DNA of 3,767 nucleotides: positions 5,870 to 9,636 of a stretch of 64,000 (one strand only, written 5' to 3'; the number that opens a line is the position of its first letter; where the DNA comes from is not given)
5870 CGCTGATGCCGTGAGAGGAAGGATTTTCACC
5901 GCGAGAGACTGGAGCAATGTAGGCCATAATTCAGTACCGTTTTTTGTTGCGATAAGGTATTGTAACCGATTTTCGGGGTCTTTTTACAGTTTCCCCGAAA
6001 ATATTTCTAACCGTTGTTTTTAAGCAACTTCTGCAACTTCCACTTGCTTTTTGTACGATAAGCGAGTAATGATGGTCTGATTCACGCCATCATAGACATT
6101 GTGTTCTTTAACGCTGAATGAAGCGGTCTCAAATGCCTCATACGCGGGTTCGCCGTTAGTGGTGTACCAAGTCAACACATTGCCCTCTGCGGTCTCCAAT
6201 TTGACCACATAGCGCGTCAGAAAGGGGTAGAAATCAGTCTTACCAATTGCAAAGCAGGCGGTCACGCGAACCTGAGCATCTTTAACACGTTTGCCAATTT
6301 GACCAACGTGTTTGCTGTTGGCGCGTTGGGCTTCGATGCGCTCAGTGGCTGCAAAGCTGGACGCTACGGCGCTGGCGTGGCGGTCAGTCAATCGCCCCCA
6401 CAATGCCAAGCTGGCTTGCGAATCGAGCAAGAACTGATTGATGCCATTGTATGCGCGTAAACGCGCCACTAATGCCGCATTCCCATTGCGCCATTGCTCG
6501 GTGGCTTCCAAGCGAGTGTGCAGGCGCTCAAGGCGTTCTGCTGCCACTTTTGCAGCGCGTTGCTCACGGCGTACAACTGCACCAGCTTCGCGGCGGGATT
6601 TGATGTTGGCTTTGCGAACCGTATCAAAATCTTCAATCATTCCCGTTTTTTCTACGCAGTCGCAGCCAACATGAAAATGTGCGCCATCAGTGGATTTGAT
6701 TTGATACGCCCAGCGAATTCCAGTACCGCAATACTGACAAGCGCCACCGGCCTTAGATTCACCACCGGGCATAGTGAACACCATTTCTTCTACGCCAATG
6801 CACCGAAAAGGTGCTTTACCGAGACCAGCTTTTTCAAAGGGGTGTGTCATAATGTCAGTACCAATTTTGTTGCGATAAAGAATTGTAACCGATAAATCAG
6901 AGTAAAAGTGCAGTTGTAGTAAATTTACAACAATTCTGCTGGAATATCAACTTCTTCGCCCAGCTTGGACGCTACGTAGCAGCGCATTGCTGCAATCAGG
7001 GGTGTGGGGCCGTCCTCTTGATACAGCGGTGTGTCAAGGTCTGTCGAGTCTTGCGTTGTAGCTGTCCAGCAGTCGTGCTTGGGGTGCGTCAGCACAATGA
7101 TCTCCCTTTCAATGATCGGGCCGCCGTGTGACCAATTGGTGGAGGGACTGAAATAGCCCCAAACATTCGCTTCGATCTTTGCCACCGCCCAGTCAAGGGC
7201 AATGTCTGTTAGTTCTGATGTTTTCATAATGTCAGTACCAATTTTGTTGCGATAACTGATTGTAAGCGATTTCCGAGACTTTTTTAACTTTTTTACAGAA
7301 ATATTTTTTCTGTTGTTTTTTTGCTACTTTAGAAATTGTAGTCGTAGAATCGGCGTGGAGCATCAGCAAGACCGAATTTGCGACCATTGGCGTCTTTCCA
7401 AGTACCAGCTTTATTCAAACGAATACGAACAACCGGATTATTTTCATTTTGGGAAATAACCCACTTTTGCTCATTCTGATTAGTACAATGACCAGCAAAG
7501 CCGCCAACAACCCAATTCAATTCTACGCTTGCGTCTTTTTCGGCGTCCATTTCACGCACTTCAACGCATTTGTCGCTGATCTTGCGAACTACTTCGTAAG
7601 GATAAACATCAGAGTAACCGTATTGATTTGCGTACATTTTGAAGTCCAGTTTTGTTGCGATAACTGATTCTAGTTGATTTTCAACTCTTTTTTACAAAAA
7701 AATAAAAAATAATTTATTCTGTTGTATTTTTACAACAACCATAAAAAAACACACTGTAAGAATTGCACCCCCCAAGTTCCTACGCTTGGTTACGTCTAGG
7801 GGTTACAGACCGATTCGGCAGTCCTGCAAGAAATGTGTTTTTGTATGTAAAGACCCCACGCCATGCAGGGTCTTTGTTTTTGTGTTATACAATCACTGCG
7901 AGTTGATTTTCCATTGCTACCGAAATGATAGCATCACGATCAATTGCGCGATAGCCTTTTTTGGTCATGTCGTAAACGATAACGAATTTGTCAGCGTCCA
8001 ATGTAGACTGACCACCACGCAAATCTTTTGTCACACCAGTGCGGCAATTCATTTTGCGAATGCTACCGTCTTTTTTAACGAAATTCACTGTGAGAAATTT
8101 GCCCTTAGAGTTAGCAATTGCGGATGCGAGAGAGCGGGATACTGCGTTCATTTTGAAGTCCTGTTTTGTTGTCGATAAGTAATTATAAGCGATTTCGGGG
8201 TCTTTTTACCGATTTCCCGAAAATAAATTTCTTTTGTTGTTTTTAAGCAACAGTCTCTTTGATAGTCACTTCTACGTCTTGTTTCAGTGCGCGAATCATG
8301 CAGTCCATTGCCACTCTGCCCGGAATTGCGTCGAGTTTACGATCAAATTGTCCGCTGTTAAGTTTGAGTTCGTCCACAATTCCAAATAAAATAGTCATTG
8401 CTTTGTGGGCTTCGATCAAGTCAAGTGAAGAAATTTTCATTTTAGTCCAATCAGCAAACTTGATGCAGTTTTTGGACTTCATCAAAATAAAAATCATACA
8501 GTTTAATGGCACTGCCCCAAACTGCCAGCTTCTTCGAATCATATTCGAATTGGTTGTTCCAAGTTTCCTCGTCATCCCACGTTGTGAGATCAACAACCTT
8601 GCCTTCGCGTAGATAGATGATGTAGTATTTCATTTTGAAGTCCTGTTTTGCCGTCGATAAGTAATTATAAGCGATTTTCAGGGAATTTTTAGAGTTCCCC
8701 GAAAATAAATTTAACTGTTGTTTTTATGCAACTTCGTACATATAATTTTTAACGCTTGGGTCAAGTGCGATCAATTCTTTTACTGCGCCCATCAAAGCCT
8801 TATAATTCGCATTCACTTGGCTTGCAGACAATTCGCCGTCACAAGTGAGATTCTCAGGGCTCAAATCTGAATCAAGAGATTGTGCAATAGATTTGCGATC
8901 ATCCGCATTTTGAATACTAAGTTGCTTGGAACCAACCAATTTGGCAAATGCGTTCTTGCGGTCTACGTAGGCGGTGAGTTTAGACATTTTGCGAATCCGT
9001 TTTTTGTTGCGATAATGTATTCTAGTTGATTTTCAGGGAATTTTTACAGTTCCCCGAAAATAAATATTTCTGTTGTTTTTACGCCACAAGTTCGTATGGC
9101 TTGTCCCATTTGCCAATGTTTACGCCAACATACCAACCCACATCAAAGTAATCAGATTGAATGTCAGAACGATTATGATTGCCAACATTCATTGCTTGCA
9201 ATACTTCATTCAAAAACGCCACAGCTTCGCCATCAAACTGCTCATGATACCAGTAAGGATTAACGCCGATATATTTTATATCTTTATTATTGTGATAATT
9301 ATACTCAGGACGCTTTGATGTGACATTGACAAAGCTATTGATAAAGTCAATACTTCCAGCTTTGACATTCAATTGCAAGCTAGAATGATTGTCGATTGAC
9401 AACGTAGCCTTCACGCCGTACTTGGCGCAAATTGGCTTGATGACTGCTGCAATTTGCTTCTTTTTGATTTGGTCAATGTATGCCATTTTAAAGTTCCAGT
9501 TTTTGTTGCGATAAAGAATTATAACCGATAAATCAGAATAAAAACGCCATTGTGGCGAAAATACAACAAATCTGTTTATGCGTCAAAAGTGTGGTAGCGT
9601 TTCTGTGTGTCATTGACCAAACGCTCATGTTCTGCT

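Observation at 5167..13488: Fourteen or more copies of a composite intergenic cassette resembling the PeSL elements of T4-type phages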

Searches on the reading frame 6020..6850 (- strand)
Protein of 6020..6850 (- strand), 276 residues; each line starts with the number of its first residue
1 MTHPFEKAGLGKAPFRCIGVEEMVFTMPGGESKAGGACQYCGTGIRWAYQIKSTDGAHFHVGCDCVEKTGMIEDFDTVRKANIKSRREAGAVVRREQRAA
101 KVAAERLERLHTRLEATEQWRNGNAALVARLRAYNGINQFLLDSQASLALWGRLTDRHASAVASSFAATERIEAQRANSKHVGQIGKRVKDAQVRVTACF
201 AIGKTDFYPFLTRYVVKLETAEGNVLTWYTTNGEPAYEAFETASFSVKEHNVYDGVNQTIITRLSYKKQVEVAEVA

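Call 10: search_protein_families(library=phrogs, proteins=[window:6020-6850:-])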
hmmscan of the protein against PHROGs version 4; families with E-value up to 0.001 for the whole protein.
window:6020-6850:- (276 aa): 5 families
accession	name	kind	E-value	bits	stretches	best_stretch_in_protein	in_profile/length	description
phrog_2319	-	unknown function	2.6e-21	77.3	1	160-268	288-398/399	-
phrog_3628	-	unknown function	1.7e-09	38.3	1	173-265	164-254/257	-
phrog_30451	-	unknown function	4.5e-06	27.3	1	168-267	177-280/287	-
phrog_27218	-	unknown function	1.3e-05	26.1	1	89-264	19-187/192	-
phrog_4095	-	unknown function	4e-05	24.3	1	156-267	108-226/234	-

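Call 56: search_protein_families(library=pfam, proteins=[window:6020-6850:-], max_evalue=0.01)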
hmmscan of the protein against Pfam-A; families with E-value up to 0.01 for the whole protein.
window:6020-6850:- (276 aa): 0 families

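Call 71: find_homologous_proteins(query=window:6020-6850:-, max_evalue=1e-40)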
Query window:6020-6850:- (276 aa): 171 proteins with E <= 1e-40 among 2739 candidates; the best 120 are listed.
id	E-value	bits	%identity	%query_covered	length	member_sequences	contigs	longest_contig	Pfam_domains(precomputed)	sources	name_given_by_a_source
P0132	3.1e-172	589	94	100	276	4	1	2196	-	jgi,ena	jgi:hypothetical protein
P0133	3.6e-160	549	88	100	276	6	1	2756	-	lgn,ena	-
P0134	3.4e-153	527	83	100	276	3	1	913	-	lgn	-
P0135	7.9e-148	509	81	99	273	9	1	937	-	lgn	-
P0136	2.9e-93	330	59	97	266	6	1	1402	-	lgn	-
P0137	1.7e-81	292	50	96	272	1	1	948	-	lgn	-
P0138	7.7e-81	289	50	96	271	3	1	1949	-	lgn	-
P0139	5.9e-80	287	50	96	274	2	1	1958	-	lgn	-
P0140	8.3e-79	283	50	96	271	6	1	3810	-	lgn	-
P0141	1.8e-78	282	50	96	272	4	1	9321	-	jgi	-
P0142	1.8e-77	278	50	96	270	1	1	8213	-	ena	-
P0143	4.3e-77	277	49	96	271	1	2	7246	-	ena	-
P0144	6.4e-75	270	49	97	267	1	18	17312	-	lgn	-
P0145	2.6e-71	258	51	95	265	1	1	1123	-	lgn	-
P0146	6.2e-71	257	52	95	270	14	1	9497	-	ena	-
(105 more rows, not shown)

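Call 72: find_encoding_contigs(protein=P0133, flank=5000, max_places=6)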
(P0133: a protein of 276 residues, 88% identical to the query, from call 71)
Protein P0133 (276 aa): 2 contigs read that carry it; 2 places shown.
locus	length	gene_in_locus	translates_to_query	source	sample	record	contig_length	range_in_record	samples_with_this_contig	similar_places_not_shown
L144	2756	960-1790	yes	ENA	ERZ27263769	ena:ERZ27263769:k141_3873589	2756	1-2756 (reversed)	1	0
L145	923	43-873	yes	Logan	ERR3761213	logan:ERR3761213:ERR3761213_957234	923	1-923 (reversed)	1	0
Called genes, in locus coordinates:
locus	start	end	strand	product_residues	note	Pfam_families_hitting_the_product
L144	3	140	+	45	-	?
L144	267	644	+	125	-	-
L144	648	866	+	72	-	-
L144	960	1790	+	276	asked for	-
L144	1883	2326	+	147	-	-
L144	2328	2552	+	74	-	-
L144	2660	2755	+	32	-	?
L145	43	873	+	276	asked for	-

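Call 73: find_encoding_contigs(protein=P0132, flank=5000, max_places=6)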
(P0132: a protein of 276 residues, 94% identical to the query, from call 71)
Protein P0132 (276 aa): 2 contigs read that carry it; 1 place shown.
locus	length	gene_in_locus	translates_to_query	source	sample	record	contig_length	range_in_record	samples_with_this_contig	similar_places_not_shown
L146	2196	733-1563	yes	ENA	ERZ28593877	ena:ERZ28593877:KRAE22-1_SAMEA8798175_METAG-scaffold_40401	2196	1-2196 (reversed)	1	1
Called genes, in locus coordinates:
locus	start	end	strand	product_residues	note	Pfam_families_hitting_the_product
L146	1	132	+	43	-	?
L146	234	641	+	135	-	-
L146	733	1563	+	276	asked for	-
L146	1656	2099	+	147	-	-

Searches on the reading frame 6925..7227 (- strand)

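Call 10: search_protein_families(library=phrogs, proteins=[window:6925-7227:-])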
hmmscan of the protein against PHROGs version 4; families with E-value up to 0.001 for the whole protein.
window:6925-7227:- (100 aa): 2 families
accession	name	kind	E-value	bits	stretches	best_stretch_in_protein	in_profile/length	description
phrog_4389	-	unknown function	2.9e-27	96.5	1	26-100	57-134/135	-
phrog_444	-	unknown function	1.7e-05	25.9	1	13-85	38-113/121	-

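Call 56: search_protein_families(library=pfam, proteins=[window:6925-7227:-], max_evalue=0.01)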
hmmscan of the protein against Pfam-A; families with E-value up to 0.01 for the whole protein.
window:6925-7227:- (100 aa): 1 family
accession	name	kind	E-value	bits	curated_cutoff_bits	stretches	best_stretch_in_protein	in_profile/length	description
PF10765.14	Phage_P22_NinX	-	3.3e-20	72.9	22.6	1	22-88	45-114/114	Bacteriophage P22, NinX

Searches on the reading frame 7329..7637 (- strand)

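Call 10: search_protein_families(library=phrogs, proteins=[window:7329-7637:-])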
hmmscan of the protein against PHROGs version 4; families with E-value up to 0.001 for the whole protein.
window:7329-7637:- (102 aa): 2 families
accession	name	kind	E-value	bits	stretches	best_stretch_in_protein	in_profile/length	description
phrog_19789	-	unknown function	7.2e-15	56.2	1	9-102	92-184/184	-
phrog_33370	-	unknown function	2.2e-07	32.2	1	8-91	35-108/120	-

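Call 56: search_protein_families(library=pfam, proteins=[window:7329-7637:-], max_evalue=0.01)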
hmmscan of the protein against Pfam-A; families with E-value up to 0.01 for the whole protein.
window:7329-7637:- (102 aa): 0 families

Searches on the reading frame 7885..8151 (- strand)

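Call 56: search_protein_families(library=pfam, proteins=[window:7885-8151:-], max_evalue=0.01)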
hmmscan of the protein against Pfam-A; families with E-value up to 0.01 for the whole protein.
window:7885-8151:- (88 aa): 1 family
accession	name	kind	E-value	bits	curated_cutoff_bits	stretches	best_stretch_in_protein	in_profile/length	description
PF10902.13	WYL_2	-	5.5e-05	23.8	26.7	1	19-75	12-73/74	WYL_2, Sm-like SH3 beta-barrel fold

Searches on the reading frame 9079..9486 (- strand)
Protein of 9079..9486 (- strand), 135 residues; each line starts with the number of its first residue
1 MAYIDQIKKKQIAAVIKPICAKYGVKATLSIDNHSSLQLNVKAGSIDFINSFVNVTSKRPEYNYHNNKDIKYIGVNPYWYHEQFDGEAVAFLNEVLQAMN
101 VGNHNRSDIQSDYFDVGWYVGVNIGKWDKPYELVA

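Call 10: search_protein_families(library=phrogs, proteins=[window:9079-9486:-])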
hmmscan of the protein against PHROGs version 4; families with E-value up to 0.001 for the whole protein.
window:9079-9486:- (135 aa): 1 family
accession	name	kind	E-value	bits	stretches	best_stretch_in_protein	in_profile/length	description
phrog_10415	-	unknown function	5.6e-38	131.3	1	1-132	1-125/129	-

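Call 16: find_encoding_contigs(protein=window:9079-9486:-, flank=10000, max_places=10)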
Protein window:9079-9486:- (135 aa): 1 contig read that carries it; 1 place shown.
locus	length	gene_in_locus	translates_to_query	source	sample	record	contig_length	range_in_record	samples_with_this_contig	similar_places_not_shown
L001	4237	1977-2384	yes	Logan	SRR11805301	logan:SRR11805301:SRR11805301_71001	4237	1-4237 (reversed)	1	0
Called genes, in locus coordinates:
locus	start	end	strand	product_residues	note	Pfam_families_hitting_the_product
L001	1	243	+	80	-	?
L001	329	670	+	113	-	-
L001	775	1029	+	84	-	-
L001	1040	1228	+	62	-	-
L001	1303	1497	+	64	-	-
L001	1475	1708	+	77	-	-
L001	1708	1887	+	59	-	-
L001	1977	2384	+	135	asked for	-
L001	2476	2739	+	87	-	-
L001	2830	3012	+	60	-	-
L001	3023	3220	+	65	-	-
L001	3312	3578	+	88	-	-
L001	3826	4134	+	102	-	-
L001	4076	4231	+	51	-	-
